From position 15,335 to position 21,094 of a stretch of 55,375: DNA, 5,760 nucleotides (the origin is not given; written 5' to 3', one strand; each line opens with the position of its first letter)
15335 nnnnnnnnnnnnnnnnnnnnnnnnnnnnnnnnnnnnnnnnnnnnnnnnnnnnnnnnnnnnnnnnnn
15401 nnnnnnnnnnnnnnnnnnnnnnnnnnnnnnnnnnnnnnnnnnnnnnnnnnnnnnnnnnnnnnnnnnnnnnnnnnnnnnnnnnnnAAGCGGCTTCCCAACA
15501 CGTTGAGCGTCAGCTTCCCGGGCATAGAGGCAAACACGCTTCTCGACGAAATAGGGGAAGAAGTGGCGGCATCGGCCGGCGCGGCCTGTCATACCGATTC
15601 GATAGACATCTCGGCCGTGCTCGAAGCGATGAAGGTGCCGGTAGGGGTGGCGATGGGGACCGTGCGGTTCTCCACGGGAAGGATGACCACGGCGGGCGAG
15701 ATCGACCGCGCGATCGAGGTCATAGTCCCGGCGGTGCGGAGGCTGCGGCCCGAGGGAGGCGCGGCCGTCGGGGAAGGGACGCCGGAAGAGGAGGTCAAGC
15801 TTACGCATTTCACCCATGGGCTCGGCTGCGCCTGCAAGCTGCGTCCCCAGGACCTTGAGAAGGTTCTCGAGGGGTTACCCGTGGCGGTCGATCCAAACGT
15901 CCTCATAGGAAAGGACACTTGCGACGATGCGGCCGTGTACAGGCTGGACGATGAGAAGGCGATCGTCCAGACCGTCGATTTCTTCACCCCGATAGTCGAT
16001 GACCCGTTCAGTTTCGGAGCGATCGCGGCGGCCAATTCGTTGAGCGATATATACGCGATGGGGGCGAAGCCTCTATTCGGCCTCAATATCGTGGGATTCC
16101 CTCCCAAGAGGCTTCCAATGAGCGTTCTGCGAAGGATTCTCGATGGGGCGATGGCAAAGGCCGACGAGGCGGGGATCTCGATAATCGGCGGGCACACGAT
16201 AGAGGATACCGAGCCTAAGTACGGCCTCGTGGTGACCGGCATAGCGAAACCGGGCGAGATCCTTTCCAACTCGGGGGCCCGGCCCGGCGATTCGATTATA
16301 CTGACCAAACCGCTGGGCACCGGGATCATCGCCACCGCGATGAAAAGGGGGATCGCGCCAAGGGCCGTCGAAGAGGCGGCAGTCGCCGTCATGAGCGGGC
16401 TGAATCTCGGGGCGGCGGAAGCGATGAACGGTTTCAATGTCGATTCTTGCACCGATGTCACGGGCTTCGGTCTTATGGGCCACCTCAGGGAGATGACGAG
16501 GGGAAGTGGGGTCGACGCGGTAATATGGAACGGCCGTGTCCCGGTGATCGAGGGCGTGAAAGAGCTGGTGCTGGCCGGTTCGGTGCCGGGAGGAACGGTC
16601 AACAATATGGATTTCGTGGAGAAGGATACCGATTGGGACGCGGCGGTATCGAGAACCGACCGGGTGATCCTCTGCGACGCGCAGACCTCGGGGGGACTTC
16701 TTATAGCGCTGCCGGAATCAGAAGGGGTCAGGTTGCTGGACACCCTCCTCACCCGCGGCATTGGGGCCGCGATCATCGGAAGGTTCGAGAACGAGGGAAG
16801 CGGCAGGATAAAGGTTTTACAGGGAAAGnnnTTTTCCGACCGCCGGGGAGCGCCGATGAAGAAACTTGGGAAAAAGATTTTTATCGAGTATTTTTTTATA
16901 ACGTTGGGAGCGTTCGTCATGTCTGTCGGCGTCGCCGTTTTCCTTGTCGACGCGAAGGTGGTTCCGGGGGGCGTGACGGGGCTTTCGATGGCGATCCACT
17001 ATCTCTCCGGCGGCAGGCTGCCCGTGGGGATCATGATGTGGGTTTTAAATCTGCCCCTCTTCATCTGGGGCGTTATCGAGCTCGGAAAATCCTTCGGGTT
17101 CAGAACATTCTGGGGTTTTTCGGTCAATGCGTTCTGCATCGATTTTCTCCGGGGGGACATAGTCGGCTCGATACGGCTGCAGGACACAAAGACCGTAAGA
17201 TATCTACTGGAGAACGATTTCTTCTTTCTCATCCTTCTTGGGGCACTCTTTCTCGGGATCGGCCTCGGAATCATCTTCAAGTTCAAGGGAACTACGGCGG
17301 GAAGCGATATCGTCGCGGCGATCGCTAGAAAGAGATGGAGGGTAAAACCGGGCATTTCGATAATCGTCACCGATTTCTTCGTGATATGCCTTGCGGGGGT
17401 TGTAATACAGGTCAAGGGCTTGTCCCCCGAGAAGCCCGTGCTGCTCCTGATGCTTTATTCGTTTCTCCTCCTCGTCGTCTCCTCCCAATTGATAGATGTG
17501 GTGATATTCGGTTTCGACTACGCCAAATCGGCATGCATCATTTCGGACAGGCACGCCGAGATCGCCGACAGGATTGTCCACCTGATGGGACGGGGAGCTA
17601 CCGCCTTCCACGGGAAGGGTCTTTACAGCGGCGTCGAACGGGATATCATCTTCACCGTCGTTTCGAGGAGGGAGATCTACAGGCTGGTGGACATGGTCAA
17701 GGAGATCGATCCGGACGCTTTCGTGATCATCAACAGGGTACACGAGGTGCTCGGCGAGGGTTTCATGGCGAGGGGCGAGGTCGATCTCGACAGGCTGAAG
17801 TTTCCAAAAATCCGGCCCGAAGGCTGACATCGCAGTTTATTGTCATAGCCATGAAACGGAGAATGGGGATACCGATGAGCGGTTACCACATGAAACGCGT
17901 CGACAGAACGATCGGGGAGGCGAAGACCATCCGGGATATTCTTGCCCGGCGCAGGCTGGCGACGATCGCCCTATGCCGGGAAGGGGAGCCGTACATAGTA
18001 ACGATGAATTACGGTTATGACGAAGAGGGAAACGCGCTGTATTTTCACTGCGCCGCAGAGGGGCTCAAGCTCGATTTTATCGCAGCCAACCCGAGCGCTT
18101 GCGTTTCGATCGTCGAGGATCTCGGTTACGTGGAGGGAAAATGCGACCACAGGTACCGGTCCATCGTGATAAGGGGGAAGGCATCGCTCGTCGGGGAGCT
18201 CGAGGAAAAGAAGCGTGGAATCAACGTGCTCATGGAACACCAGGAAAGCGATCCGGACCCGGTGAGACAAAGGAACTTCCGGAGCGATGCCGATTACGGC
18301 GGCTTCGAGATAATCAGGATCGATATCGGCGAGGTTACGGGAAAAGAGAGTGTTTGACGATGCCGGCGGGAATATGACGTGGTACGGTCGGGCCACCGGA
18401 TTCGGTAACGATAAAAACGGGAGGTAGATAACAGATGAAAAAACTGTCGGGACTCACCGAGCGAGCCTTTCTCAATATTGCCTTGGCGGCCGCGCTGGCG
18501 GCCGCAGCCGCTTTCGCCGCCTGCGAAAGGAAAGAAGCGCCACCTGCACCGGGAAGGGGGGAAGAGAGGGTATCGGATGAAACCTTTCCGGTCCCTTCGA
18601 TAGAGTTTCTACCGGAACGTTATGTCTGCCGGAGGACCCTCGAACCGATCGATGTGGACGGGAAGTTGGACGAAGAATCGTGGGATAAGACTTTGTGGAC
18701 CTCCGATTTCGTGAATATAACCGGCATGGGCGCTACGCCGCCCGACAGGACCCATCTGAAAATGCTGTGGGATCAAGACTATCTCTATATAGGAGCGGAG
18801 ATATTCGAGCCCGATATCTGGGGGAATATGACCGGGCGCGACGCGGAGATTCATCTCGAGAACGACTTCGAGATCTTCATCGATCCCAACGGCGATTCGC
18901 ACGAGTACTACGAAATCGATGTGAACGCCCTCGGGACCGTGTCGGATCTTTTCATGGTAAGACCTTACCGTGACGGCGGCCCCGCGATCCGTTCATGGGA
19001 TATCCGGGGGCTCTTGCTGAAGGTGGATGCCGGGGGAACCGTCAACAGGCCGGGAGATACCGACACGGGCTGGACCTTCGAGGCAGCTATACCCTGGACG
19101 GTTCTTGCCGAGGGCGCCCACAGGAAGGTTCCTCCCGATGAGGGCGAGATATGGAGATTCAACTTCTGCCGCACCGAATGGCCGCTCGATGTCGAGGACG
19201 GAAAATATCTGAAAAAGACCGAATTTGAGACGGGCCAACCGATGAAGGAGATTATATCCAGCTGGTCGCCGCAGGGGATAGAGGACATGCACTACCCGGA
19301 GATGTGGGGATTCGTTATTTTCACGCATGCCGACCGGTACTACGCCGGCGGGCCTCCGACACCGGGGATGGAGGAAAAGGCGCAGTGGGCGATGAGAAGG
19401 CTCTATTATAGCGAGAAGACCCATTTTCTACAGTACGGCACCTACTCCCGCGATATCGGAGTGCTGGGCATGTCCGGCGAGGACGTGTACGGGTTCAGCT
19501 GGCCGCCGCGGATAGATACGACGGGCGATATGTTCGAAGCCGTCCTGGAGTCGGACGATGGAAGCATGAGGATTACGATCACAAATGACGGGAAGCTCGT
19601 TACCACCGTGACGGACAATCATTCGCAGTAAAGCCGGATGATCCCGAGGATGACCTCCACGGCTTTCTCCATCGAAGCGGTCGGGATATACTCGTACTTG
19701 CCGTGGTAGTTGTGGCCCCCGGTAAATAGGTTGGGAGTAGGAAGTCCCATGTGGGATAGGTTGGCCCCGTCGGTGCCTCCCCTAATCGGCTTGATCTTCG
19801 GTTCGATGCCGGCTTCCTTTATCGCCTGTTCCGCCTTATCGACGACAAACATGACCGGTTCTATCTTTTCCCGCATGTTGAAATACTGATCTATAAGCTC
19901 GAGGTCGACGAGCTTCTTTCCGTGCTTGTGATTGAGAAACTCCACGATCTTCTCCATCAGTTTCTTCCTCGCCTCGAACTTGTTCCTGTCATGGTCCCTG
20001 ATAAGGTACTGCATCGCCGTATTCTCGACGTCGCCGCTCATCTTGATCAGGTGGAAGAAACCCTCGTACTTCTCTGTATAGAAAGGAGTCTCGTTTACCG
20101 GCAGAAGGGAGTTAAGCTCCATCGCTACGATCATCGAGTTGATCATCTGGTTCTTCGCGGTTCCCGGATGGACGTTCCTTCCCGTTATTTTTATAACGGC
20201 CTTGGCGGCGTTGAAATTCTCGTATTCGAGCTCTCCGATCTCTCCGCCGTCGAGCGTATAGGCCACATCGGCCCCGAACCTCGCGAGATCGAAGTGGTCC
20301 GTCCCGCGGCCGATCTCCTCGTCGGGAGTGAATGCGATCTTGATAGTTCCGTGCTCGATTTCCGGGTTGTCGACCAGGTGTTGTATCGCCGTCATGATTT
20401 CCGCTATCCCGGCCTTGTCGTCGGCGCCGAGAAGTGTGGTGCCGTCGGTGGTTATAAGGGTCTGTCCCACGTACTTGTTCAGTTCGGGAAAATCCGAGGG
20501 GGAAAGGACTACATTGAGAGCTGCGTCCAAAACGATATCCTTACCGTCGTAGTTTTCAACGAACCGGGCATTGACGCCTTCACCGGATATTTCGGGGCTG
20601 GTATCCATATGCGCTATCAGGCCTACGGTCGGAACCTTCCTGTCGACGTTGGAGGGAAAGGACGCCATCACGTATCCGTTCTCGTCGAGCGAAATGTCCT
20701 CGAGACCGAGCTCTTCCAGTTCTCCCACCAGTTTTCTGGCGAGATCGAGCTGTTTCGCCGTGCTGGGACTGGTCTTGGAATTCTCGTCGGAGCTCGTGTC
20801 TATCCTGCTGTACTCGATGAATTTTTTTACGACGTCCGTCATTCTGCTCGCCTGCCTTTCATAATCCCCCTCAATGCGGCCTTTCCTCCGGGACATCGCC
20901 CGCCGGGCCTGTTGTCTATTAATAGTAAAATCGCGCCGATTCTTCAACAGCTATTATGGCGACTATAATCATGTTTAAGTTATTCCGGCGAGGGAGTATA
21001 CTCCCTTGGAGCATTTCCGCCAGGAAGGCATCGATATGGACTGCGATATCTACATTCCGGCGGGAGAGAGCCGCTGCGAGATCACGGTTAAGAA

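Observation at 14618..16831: NifS-like enzyme fused to selenophosphate synthetase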

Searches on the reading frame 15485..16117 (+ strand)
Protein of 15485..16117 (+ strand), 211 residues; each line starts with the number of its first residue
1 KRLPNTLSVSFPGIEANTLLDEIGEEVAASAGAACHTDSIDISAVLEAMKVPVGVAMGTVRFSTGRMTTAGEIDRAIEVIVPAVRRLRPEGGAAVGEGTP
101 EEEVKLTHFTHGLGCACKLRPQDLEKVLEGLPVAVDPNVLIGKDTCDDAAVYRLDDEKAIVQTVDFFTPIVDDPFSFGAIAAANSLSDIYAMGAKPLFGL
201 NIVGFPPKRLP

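Call 67: search_protein_representatives(protein=window:15485-16117:+)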
Query: 211 residues. Proteins with E-value up to 0.001 (for the whole library): 10728; up to 1e-10: 3757; up to 1e-30: 142. The best 150 are listed.
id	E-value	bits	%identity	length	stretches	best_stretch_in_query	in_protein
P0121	2.9e-89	314.4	71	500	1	1-206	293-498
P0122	8.6e-87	306.3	69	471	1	1-211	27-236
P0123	1.6e-81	289.1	68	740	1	2-211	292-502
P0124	1.0e-77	276.6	63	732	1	1-211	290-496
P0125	1.2e-68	247.0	61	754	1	2-211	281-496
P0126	8.8e-63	227.9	62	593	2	102-211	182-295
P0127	1.4e-61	223.9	65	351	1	45-211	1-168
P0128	5.3e-59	215.5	66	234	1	51-211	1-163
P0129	7.7e-59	215.0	57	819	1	1-211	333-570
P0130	3.2e-58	213.0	53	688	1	2-210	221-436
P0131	8.0e-57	208.4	60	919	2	97-211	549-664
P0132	1.3e-55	204.5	52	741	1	2-211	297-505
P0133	1.1e-54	201.4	65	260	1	57-211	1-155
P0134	6.5e-54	198.9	56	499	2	2-155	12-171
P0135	3.9e-52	193.1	66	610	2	1-127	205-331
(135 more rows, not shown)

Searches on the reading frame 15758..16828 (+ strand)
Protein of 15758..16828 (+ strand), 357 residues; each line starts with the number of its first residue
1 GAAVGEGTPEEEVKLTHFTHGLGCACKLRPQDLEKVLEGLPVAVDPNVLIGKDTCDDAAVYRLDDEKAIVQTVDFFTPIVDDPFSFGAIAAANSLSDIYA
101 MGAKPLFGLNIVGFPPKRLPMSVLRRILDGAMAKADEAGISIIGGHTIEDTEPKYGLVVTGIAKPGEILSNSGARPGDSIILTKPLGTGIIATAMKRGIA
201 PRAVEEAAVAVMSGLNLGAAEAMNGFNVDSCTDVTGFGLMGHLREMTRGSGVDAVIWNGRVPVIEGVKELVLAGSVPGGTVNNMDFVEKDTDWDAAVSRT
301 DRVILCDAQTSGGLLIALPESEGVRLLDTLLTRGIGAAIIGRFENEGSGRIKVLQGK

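Call 15: search_solved_structures(query=window:15758-16828:+, max_evalue=0.00001, show_alignments=2)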
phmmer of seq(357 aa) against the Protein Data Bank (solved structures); distinct sequences matched with E-value up to 0.00001: 16.
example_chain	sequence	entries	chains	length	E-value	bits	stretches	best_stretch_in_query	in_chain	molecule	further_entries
3u0o_A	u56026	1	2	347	3.1e-81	276.2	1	10-350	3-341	Selenide, water dikinase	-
2yye_A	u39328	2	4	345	2.5e-62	214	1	13-332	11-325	Selenide, water dikinase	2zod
2zau_A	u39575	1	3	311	2.4e-55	191.1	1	39-332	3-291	Selenide, water dikinase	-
9hjt_F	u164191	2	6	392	6.5e-34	120.6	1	12-251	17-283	Selenide, water dikinase 1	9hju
3fd5_A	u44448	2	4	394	6.6e-34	120.5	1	12-251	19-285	Selenide, water dikinase 1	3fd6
5l16_A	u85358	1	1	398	3.6e-24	88.5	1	7-246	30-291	Putative selenophosphate synthetase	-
2z1e_A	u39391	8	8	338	1.9e-14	56.6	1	50-268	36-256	Hydrogenase expression/formation protein HypE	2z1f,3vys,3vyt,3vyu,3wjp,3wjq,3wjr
8yks_B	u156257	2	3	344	4.6e-10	42.1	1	71-261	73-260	Thiamine-monophosphate kinase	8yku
3mcq_A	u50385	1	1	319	8.4e-09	38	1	73-267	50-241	Thiamine-monophosphate kinase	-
3vti_C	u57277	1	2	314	5.2e-08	35.4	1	70-269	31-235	Hydrogenase maturation factor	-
9vnw_A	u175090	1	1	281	4.4e-07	32.3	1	87-187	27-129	Phosphoribosylformylglycinamidine cyclo-ligase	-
9vnv_A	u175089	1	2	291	4.9e-07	32.2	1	87-187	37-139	Phosphoribosylformylglycinamidine cyclo-ligase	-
9k05_A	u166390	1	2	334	7e-07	31.7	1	87-187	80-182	Phosphoribosylformylglycinamidine cyclo-ligase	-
9k00_A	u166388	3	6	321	7.8e-07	31.5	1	87-186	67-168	Phosphoribosylformylglycinamidine cyclo-ligase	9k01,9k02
9k06_A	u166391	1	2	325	8.1e-07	31.5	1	87-186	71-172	Phosphoribosylformylglycinamidine cyclo-ligase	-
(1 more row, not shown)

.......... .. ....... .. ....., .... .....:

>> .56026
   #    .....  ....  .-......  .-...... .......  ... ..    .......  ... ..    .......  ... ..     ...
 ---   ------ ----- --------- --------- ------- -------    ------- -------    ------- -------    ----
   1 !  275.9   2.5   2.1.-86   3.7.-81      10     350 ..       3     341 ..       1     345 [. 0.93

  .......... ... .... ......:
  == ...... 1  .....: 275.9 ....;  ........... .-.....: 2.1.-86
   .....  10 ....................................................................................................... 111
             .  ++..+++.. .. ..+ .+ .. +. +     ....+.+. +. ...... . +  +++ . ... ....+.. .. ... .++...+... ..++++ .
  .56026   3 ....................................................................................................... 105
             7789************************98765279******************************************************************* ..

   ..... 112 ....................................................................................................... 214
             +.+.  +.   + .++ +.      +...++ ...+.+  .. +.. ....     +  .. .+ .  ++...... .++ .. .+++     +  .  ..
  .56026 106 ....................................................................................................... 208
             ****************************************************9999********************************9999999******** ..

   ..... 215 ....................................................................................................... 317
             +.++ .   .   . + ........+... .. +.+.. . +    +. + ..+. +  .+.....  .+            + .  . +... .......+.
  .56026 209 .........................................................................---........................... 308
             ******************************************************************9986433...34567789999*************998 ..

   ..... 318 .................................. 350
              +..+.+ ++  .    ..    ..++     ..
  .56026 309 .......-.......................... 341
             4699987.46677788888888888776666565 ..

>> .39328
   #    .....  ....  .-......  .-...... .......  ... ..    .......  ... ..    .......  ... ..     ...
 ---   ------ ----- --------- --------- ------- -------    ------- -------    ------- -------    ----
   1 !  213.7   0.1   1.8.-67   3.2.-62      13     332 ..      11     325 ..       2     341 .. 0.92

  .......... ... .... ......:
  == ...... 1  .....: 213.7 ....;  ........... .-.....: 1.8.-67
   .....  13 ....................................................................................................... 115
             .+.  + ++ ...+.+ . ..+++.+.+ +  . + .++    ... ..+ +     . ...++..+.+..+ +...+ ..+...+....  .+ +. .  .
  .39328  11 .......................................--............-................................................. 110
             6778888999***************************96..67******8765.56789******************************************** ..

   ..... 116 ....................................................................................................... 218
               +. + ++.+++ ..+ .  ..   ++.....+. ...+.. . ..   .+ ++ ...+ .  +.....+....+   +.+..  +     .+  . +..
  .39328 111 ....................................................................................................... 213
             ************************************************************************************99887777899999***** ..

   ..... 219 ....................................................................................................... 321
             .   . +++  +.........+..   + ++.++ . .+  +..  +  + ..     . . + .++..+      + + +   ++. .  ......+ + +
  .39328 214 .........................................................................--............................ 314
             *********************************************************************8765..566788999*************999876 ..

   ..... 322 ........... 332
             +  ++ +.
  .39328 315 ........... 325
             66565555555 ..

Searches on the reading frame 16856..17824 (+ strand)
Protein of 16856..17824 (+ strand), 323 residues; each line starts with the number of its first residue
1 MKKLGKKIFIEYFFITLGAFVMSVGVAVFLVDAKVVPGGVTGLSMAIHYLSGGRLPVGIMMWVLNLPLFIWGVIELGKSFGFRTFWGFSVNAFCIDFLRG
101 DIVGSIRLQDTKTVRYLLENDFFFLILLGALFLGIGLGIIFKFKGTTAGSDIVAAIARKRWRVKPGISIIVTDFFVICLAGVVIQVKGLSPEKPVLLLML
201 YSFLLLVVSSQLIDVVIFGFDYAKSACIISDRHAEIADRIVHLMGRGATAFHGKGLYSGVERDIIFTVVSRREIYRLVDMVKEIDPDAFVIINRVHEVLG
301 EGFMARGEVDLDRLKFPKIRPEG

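Call 22: search_protein_families(library=pfam, proteins=[window:16856-17824:+], max_evalue=0.001)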
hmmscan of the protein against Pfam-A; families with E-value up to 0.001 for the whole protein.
window:16856-17824:+ (323 aa): 2 families
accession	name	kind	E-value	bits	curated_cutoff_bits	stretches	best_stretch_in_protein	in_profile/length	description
PF02588.21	YitT_membrane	-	4e-44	150.9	24.3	1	11-240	1-204/205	Uncharacterised 5xTM membrane BCR, YitT family COG1284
PF10035.14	DUF2179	-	5.4e-23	81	22.8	1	246-300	1-55/55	Uncharacterized protein conserved in bacteria (DUF2179)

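Call 58: search_protein_families(library=ncbifam, proteins=[window:16856-17824:+], max_evalue=0.00001)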
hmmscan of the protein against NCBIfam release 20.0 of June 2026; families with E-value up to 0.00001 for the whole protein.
window:16856-17824:+ (323 aa): 1 family
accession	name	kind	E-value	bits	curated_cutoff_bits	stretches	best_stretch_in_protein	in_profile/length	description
NF003191.0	PRK04164.1-2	equivalog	1.1e-08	34.9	179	1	228-299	104-173/200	hypothetical protein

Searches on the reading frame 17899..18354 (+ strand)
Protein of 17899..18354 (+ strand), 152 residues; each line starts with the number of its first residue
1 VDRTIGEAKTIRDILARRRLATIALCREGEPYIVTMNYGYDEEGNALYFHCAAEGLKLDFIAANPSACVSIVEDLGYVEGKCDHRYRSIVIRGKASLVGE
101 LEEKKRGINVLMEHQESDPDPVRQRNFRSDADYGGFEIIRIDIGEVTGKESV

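Call 22: search_protein_families(library=pfam, proteins=[window:17899-18354:+], max_evalue=0.001)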
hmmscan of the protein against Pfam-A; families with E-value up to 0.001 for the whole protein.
window:17899-18354:+ (152 aa): 3 families
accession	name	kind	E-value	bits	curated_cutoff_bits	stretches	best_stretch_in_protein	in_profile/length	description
PF12900.13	Pyridox_ox_2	-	1.8e-20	73.8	27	1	8-149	2-139/140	Pyridoxamine 5'-phosphate oxidase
PF01243.27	PNPOx_N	-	2.1e-10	41.5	28.1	1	9-145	3-115/120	Pyridoxamine 5'-phosphate oxidase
PF04299.18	FMN_bind_2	-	0.00043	20.4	22.4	0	8-122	12-142/168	Putative FMN-binding domain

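Call 58: search_protein_families(library=ncbifam, proteins=[window:17899-18354:+], max_evalue=0.00001)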
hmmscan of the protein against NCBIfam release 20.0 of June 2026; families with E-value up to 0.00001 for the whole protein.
window:17899-18354:+ (152 aa): 3 families
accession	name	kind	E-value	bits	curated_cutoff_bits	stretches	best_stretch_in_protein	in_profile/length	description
NF000261.1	NimABCDEF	equivalog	7.5e-14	51.9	260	1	14-151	20-153/153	NimABCDEF family 5-nitroimidazole reductase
NF000262.1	NimIJ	equivalog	5e-09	36.4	270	1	13-149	18-151/151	NimIJ family nitroimidazole resistance protein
TIGR03618.1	Rv1155_F420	subfamily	1.1e-06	28.9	79.05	1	12-114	2-97/127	TIGR03618 family F420-dependent PPOX class oxidoreductase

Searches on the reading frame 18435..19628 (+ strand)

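Call 22: search_protein_families(library=pfam, proteins=[window:18435-19628:+], max_evalue=0.001)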
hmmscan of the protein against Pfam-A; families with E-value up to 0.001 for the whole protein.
window:18435-19628:+ (398 aa): 1 family
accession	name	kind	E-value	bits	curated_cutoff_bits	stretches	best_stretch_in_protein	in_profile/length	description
PF06452.16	CBM9_1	-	3.3e-12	47.1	23.4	1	74-224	1-133/185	Carbohydrate family 9 binding domain-like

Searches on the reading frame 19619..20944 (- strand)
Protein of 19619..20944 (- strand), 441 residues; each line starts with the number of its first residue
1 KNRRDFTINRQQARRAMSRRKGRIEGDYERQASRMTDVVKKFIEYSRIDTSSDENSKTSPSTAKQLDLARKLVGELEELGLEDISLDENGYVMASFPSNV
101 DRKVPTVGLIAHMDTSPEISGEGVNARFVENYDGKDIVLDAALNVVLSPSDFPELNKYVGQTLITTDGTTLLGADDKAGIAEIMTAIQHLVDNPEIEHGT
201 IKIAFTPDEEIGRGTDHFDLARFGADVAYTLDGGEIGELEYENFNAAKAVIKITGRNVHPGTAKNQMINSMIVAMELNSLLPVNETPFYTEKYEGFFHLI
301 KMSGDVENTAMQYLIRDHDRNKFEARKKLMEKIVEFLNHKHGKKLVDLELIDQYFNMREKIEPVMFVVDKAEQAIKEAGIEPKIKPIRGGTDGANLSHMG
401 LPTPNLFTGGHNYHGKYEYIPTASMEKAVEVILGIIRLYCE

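Call 23: search_protein_families(library=pfam, proteins=[window:19619-20944:-], max_evalue=0.001)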
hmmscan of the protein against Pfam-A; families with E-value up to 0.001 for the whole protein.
window:19619-20944:- (441 aa): 3 families
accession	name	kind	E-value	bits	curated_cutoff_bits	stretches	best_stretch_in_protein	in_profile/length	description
PF01546.33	Peptidase_M20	-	4.6e-15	56.5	24.6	1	174-436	34-204/206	Peptidase family M20/M25/M40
PF07687.19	M20_dimer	-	2.1e-11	44.1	21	1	241-341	1-103/107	Peptidase dimerisation domain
PF05343.19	Peptidase_M42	-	6.3e-05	22.6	23.2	0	175-237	134-194/292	M42 glutamyl aminopeptidase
